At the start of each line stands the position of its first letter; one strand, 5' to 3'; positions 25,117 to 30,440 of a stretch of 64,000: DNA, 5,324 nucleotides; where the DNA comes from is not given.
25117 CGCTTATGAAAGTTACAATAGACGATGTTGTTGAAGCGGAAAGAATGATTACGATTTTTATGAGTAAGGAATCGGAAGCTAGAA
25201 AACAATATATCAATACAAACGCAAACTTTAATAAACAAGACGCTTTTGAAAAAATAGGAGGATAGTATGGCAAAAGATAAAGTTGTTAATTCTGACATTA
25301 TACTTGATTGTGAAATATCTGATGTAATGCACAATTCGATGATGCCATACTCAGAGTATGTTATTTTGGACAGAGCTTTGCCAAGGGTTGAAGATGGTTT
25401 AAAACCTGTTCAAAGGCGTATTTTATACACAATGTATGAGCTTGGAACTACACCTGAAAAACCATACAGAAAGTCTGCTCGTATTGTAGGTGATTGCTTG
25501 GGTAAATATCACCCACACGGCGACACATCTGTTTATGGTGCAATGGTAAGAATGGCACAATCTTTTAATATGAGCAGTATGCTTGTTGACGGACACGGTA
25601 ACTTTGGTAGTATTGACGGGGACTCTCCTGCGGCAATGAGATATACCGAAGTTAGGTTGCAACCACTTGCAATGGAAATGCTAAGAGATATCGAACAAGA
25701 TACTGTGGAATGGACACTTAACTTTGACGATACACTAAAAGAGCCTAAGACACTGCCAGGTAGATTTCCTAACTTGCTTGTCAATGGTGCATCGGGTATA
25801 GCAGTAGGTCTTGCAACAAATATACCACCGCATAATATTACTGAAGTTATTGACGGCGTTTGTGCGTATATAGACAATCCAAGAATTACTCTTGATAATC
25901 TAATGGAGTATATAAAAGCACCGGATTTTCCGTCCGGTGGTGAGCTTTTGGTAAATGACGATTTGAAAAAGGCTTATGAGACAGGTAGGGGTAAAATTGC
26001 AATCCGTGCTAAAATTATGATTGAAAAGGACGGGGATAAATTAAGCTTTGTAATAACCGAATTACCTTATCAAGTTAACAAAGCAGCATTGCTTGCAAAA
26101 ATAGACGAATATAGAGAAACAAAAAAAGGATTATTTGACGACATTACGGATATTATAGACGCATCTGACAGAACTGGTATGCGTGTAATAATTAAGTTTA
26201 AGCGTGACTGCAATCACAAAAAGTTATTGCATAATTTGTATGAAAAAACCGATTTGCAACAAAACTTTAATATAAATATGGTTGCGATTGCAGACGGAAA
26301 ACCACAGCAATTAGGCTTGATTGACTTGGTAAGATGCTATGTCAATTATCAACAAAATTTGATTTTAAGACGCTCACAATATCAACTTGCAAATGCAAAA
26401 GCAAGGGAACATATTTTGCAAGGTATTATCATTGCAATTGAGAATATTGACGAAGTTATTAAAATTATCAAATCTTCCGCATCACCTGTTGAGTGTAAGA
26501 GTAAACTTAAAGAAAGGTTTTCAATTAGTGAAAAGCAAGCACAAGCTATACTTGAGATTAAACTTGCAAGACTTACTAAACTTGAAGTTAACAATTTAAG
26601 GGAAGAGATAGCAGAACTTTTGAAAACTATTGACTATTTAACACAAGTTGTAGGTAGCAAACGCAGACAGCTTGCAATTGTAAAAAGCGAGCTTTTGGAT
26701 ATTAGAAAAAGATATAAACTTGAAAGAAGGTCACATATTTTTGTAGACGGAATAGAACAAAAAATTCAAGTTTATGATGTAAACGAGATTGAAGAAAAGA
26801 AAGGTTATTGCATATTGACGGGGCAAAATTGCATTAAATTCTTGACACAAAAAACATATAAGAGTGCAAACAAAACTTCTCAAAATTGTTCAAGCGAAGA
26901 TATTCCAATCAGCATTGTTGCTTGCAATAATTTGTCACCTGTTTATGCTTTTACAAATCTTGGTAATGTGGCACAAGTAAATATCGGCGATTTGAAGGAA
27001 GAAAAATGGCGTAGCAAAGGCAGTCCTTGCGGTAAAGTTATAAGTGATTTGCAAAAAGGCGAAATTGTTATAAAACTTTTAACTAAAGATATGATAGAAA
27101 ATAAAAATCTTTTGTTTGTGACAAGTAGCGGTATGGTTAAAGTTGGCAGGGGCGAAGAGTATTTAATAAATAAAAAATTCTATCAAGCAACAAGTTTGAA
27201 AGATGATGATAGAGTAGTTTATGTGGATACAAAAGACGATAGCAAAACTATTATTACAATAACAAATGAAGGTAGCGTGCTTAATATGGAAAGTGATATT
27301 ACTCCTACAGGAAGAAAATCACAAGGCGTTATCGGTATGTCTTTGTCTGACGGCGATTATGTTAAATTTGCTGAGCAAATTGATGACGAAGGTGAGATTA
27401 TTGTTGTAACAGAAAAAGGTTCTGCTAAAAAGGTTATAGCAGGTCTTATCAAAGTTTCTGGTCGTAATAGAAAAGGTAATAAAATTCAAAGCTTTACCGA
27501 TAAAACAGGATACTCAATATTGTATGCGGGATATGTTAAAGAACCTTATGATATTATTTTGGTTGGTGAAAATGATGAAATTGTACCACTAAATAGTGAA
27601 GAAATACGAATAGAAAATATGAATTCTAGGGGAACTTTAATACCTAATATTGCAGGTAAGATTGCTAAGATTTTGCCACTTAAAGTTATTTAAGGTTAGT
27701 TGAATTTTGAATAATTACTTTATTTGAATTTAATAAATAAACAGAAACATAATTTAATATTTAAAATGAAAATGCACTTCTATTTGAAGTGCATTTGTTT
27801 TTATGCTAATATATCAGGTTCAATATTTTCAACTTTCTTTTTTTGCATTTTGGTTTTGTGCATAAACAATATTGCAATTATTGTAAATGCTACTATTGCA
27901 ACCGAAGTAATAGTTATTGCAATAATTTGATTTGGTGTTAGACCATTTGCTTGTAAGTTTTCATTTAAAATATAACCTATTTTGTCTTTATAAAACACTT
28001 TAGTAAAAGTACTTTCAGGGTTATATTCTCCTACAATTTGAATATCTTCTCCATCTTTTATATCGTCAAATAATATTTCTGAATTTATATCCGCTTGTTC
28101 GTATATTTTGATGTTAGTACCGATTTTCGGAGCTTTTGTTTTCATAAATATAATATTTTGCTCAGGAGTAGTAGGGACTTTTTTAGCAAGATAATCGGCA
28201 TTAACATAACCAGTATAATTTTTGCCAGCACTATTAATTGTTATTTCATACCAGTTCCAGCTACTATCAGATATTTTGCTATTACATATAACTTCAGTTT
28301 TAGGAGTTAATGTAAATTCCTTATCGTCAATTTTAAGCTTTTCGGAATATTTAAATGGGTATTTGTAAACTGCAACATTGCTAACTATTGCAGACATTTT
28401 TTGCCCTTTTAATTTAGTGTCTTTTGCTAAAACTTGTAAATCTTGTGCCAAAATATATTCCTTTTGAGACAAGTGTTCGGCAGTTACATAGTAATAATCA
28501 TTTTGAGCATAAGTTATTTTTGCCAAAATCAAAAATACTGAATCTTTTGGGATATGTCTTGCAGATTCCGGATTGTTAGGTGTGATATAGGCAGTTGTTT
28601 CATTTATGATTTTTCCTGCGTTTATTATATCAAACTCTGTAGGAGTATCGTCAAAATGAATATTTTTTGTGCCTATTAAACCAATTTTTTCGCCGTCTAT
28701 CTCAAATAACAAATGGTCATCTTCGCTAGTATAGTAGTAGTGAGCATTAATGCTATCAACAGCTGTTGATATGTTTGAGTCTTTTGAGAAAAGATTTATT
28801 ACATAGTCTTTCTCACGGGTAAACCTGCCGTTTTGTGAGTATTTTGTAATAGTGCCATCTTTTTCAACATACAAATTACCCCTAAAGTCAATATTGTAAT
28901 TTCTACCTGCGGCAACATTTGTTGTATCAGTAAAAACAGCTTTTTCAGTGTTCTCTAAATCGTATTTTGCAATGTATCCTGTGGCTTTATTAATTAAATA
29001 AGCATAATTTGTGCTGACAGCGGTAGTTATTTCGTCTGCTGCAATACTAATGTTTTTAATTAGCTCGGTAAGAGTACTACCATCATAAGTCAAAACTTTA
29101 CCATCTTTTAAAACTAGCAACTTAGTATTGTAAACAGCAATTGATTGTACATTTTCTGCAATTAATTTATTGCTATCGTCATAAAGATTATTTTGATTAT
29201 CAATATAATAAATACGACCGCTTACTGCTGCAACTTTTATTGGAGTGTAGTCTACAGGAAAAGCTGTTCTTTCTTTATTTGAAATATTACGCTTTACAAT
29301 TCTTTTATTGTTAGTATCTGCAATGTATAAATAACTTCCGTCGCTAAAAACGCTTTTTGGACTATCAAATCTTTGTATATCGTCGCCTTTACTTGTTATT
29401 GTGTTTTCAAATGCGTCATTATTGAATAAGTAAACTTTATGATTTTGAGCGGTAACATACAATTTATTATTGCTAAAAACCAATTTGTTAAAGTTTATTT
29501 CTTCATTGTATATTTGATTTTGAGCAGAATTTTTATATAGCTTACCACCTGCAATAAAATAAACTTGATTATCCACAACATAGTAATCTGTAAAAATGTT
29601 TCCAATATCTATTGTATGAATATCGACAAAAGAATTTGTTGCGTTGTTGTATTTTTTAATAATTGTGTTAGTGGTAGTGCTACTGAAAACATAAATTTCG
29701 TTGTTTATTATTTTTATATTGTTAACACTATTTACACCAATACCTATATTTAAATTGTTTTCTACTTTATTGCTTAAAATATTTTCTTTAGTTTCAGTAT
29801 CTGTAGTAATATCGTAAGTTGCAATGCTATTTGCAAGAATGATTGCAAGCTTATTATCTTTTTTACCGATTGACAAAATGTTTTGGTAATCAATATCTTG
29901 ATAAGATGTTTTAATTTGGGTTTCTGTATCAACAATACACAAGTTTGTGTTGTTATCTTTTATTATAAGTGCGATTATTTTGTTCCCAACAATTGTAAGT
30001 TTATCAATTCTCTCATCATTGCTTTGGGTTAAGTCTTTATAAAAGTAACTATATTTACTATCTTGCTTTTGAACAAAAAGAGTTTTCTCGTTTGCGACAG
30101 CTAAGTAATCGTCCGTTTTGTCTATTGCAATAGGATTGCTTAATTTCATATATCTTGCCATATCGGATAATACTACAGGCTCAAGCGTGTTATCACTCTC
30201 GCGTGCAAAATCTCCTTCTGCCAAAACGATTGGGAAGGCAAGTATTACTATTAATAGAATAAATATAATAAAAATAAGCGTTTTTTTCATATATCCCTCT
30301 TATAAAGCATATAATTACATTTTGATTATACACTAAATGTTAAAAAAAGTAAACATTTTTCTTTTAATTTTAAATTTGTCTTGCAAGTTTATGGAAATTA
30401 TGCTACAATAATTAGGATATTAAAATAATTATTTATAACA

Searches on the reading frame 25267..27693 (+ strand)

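Call 38: search_protein_families(library=pfam, proteins=[window:25267-27693:+], max_evalue=0.001)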
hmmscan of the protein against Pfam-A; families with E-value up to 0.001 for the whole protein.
window:25267-27693:+ (808 aa): 2 families
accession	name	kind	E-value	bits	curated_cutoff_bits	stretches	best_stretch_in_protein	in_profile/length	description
PF00521.26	DNA_topoisoIV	-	5.7e-155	516.8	31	1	36-476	1-431/432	DNA gyrase/topoisomerase IV, subunit A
PF03989.18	DNA_gyraseA_C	-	1.6e-10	40.6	27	1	662-703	3-45/48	DNA gyrase C-terminal domain, beta-propeller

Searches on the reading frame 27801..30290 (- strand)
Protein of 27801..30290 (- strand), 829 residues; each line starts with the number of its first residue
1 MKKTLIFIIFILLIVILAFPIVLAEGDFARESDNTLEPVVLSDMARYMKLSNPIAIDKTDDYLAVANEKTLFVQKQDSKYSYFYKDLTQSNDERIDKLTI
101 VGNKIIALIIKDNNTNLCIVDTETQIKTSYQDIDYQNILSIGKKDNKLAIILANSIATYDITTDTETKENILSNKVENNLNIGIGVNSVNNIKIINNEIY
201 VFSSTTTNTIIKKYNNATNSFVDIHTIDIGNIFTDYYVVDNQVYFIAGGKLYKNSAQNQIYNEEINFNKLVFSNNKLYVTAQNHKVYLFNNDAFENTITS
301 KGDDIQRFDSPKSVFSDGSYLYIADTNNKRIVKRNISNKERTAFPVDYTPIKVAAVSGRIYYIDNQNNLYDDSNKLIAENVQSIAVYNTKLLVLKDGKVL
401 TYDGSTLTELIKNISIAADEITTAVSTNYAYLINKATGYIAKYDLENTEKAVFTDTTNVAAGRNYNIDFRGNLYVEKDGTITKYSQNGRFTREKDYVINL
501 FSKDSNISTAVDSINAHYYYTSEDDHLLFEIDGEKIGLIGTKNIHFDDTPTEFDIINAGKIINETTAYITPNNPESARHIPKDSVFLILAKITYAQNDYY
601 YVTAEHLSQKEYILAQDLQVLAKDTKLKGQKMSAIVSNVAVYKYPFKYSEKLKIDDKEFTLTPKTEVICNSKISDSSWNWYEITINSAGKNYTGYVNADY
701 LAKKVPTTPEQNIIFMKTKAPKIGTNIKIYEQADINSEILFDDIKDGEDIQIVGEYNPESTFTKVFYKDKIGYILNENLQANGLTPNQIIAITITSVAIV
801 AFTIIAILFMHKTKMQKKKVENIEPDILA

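Call 38: search_protein_families(library=pfam, proteins=[window:27801-30290:-], max_evalue=0.001)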
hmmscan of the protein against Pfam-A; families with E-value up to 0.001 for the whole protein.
window:27801-30290:- (829 aa): 1 family
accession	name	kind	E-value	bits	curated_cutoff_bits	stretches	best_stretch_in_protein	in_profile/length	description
PF08239.17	SH3_3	-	3.7e-05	24.3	27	0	727-780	3-54/54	Bacterial SH3 domain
